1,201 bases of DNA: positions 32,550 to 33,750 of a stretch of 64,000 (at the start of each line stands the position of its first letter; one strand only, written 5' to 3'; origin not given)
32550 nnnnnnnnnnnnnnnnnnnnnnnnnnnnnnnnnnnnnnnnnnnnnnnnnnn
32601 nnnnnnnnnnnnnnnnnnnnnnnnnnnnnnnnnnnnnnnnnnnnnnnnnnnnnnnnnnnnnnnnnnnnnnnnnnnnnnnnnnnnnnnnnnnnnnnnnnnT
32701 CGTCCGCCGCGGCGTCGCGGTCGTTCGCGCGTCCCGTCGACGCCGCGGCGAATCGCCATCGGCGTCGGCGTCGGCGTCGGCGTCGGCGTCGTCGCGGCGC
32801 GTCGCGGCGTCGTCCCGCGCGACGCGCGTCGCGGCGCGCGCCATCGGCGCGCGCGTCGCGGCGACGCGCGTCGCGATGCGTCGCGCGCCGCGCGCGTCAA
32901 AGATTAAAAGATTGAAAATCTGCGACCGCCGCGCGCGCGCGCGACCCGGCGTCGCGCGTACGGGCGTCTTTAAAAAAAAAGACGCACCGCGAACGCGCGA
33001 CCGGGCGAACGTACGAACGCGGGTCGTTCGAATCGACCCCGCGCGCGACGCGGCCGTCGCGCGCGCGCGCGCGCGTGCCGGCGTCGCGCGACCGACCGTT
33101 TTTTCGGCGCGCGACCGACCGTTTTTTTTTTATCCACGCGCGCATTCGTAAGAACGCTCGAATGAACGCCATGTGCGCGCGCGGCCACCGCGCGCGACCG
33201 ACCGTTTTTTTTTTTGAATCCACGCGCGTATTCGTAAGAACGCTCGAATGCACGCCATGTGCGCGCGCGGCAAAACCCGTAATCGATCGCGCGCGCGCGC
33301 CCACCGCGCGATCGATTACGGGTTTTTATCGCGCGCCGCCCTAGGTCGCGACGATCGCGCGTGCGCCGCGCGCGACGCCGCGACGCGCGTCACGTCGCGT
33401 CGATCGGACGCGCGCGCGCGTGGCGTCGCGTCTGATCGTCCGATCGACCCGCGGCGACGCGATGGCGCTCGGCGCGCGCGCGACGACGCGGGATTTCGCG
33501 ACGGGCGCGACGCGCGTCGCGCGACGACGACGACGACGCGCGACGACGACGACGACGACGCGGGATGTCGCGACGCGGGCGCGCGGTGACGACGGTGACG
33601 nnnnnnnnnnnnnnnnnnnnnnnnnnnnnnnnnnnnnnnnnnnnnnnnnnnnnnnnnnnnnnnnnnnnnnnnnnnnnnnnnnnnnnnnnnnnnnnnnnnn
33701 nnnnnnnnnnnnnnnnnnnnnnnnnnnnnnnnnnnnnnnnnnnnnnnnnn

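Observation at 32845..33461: Structured divergent promoter: 80-bp tandem duplication plus perfect 21-bp-arm palindrome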

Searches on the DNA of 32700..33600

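Call 12: search_rna_families(source=window, start=32700, end=33600, threshold=evalue, max_evalue=10)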
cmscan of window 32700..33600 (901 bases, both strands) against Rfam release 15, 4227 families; matches with E-value up to 10: 36.
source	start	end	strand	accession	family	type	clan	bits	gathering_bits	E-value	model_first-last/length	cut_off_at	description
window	33267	33332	+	RF04070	MIR6440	Gene; miRNA;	-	31.4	95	0.00074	1-108/108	no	MIR6440 microRNA precursor family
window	33267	33332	-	RF04070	MIR6440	Gene; miRNA;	-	31.3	95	0.00079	1-108/108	no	MIR6440 microRNA precursor family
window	32970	33126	-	RF02690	BTH_s1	Gene; sRNA;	-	24.4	74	0.0014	1-205/205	no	Burkholderia sRNA 1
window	33371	33430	+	RF03934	mir-m107-1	Gene; miRNA;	-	23.8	83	0.087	1-65/65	no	mir-m107-1 microRNA precursor family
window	33371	33430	-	RF03934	mir-m107-1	Gene; miRNA;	-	23.4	83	0.11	1-65/65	no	mir-m107-1 microRNA precursor family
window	33515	33563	-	RF03407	MIR531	Gene; miRNA;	-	20.9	70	0.46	1-69/69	no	MIR531 microRNA precursor family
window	32875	33001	-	RF02234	sX15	Gene; sRNA;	-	20.9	55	0.54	1-159/159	no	Xanthomonadaceae sRNA sX15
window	32809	32923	+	RF02868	ncS037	Gene; sRNA;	-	20.2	112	0.77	1-152/152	no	Burkholderia sRNA 37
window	33008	33149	-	RF02883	BcKCsr2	Gene; sRNA;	-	19.7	40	0.055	1-129/129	no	Burkholderia sRNA 2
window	32874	32951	-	RF03934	mir-m107-1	Gene; miRNA;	-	19.1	83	1.3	1-65/65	no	mir-m107-1 microRNA precursor family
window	32870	32956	-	RF04230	mir-9261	Gene; miRNA;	-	18.6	86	1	1-92/92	no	mir-9261 microRNA precursor family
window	32874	32951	+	RF03934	mir-m107-1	Gene; miRNA;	-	18.5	83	1.8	1-65/65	no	mir-m107-1 microRNA precursor family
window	32938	33146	-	RF00261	IRES_L-myc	Cis-reg; IRES;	-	18.4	60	0.33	1-221/221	no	L-myc internal ribosome entry site (IRES)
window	32714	32793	+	RF01059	mir-598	Gene; miRNA;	-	17.5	69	1.4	1-80/80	no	mir-598 microRNA precursor family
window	32962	33105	+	RF02870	ncS035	Gene; sRNA;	-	17.2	79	0.19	1-168/168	no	Burkholderia sRNA 35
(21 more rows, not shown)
